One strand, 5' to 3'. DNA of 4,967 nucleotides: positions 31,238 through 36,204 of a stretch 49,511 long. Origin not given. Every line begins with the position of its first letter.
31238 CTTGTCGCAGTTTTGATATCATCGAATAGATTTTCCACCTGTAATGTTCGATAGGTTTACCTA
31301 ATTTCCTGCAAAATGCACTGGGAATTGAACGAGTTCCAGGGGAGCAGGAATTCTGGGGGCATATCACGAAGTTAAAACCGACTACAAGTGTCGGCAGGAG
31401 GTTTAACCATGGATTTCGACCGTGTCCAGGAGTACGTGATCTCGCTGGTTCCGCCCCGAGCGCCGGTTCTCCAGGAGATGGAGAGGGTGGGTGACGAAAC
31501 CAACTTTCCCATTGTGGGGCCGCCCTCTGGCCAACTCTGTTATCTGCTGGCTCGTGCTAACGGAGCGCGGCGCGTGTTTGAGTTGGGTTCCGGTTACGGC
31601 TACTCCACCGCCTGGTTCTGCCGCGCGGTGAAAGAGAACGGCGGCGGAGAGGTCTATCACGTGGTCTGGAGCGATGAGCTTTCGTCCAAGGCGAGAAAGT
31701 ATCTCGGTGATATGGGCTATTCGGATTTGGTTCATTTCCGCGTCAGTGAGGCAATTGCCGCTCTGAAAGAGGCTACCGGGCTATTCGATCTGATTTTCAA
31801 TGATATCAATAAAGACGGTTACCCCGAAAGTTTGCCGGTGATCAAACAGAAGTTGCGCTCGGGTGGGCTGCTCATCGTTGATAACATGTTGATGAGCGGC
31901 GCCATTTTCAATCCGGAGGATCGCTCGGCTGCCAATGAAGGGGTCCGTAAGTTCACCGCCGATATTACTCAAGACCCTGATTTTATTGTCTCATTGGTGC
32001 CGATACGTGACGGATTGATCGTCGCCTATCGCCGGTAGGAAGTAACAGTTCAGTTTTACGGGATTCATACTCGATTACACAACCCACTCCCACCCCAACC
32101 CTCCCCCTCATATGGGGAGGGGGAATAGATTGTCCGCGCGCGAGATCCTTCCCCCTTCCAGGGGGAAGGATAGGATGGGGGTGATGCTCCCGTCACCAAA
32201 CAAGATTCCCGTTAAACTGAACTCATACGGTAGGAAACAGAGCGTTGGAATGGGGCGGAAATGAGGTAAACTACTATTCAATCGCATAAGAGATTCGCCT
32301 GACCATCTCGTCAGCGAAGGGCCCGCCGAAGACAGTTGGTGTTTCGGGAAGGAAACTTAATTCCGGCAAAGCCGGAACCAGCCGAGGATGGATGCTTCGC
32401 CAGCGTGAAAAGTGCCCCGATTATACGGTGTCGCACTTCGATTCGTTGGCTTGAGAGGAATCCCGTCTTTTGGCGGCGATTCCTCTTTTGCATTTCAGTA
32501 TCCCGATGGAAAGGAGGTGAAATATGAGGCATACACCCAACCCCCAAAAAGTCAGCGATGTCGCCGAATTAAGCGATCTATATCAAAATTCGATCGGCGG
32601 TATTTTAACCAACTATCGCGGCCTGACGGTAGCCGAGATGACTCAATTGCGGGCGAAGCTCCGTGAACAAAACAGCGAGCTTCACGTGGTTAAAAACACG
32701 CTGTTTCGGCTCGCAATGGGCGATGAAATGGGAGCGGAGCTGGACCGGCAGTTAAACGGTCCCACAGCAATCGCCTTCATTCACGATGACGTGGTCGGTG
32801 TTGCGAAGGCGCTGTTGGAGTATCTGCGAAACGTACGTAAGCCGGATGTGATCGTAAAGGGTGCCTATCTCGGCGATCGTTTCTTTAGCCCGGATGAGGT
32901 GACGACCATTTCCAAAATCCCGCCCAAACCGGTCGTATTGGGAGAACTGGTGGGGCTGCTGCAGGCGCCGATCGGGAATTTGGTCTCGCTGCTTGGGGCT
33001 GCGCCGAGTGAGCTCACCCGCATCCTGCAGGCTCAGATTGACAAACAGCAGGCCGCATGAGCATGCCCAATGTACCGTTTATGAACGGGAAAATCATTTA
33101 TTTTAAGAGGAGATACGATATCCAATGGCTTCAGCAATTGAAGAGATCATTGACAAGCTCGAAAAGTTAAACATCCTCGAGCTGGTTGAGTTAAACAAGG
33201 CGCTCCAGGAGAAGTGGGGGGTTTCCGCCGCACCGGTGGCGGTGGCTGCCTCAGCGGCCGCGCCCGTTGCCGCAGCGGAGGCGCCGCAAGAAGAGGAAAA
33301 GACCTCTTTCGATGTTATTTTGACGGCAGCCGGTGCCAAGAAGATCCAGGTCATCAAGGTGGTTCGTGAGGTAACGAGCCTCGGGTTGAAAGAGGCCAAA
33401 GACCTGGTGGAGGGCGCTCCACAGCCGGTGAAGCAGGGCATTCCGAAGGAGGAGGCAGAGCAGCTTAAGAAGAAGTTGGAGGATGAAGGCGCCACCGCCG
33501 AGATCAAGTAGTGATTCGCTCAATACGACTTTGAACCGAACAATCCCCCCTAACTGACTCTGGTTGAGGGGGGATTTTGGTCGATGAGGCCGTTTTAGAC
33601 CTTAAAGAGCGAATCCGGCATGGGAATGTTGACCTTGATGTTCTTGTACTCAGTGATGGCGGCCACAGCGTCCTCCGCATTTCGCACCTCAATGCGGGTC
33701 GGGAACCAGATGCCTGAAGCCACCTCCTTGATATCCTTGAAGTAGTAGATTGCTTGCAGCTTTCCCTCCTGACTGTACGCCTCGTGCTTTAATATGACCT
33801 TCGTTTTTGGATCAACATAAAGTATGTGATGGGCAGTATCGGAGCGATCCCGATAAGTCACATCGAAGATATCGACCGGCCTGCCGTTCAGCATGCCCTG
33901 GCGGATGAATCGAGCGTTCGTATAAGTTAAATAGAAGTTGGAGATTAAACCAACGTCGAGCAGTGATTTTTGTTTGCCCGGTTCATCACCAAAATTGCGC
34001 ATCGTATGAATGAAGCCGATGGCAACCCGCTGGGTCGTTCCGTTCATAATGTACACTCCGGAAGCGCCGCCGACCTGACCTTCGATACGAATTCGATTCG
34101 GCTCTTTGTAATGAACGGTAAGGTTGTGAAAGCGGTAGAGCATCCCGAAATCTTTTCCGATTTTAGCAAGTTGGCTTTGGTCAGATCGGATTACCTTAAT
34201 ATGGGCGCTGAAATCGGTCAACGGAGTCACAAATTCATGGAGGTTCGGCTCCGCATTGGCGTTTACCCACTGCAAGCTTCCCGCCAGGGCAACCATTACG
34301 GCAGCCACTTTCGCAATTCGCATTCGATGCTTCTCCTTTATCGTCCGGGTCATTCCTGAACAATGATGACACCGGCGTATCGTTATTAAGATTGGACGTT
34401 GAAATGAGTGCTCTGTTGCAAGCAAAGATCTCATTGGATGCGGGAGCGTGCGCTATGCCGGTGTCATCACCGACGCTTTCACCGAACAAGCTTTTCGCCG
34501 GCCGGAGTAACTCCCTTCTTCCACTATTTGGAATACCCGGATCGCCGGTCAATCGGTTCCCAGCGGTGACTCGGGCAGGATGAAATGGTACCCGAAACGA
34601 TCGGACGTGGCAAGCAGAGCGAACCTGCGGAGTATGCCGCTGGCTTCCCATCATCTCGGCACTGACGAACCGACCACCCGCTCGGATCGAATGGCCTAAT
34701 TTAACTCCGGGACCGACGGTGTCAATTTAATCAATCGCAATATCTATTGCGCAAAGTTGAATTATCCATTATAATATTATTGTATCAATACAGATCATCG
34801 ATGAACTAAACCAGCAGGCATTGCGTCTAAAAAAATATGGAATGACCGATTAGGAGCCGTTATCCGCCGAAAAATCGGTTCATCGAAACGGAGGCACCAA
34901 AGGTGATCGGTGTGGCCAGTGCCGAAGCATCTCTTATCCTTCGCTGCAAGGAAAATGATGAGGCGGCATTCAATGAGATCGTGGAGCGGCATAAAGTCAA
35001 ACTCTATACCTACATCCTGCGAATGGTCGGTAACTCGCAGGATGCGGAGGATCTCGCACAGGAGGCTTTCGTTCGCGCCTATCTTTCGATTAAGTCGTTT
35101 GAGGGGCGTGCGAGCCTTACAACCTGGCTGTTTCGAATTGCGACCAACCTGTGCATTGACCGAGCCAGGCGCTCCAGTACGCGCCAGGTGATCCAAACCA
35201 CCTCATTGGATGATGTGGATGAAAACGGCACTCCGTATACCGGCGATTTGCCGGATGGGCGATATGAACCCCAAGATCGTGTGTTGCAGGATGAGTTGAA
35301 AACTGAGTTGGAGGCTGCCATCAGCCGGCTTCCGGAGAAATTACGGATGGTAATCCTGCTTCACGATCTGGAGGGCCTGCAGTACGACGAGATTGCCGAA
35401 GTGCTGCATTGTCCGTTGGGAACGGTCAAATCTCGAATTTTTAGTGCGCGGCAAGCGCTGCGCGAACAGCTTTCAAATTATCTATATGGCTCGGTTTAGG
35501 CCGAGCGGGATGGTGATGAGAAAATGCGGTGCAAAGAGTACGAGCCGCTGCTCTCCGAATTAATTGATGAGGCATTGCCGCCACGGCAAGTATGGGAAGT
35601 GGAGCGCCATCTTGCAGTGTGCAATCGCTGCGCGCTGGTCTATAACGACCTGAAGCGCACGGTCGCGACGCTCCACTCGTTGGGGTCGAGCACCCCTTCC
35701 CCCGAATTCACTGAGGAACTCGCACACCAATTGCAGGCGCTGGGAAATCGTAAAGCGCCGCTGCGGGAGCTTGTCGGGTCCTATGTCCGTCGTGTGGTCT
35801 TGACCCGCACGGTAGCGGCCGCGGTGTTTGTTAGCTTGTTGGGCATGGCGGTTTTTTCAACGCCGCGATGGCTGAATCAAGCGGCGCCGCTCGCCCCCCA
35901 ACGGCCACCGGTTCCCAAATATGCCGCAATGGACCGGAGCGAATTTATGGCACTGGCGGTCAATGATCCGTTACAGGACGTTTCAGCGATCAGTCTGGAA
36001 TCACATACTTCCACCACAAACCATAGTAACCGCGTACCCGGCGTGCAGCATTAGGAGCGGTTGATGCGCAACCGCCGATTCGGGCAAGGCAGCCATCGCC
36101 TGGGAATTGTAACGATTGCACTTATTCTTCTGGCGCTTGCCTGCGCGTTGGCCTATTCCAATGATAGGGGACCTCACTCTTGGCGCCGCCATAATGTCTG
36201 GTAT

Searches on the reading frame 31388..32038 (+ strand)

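Call 16: search_protein_families(library=pfam, proteins=[window:31388-32038:+], max_evalue=0.00001)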
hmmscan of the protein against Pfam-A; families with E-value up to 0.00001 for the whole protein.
window:31388-32038:+ (216 aa): 3 families
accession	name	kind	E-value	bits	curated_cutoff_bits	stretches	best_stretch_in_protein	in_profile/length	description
PF01596.23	Methyltransf_3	-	1.7e-21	76.9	22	1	42-215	27-203/204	O-methyltransferase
PF13578.12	Methyltransf_24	-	8.1e-14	52.8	26.3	1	65-166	2-104/105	Methyltransferase domain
PF01135.25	PCMT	-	2.7e-07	31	20.3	1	57-164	71-171/210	Protein-L-isoaspartate(D-aspartate) O-methyltransferase (PCMT)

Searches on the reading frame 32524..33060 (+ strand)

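Call 16: search_protein_families(library=pfam, proteins=[window:32524-33060:+], max_evalue=0.00001)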
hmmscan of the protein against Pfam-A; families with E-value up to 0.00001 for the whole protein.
window:32524-33060:+ (178 aa): 1 family
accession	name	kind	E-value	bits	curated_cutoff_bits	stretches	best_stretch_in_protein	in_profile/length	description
PF00466.25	Ribosomal_L10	-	1.7e-24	86.3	22.8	1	6-100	3-98/100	Ribosomal protein L10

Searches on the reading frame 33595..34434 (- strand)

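Call 16: search_protein_families(library=pfam, proteins=[window:33595-34434:-], max_evalue=0.00001)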
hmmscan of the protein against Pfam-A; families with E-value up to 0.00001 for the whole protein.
window:33595-34434:- (279 aa): 1 family
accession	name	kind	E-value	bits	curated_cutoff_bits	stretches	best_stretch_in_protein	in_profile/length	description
PF17131.11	LolA_like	-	1.8e-14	54.2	30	1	172-278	71-178/184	Outer membrane lipoprotein-sorting protein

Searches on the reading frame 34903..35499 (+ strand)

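Call 16: search_protein_families(library=pfam, proteins=[window:34903-35499:+], max_evalue=0.00001)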
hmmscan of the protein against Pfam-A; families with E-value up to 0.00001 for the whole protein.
window:34903-35499:+ (198 aa): 4 families
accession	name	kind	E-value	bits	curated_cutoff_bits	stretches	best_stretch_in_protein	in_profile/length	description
PF04542.20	Sigma70_r2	-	1.7e-21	76.2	24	1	26-92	1-69/71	Sigma-70 region 2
PF08281.18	Sigma70_r4_2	-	8.3e-19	67.4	25.7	1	135-186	3-54/54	Sigma-70, region 4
PF04545.22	Sigma70_r4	-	1.3e-11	44.3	24.1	1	139-188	1-50/50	Sigma-70, region 4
PF07638.17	Sigma70_ECF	-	1.4e-09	38.6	21.1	1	46-191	47-184/185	ECF sigma factor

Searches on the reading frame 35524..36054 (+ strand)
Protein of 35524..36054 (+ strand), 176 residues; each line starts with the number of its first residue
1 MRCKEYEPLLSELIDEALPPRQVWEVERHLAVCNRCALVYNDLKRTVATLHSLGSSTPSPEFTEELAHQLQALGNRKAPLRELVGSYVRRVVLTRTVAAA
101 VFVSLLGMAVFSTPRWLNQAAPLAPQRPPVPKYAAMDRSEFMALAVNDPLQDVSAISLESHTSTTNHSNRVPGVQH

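Call 16: search_protein_families(library=pfam, proteins=[window:35524-36054:+], max_evalue=0.00001)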
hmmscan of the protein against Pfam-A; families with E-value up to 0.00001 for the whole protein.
window:35524-36054:+ (176 aa): 1 family
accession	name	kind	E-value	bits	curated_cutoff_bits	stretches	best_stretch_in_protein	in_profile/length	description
PF13490.11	zf-HC2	-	1.6e-08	34.9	22.2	1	3-37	1-35/35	Putative zinc-finger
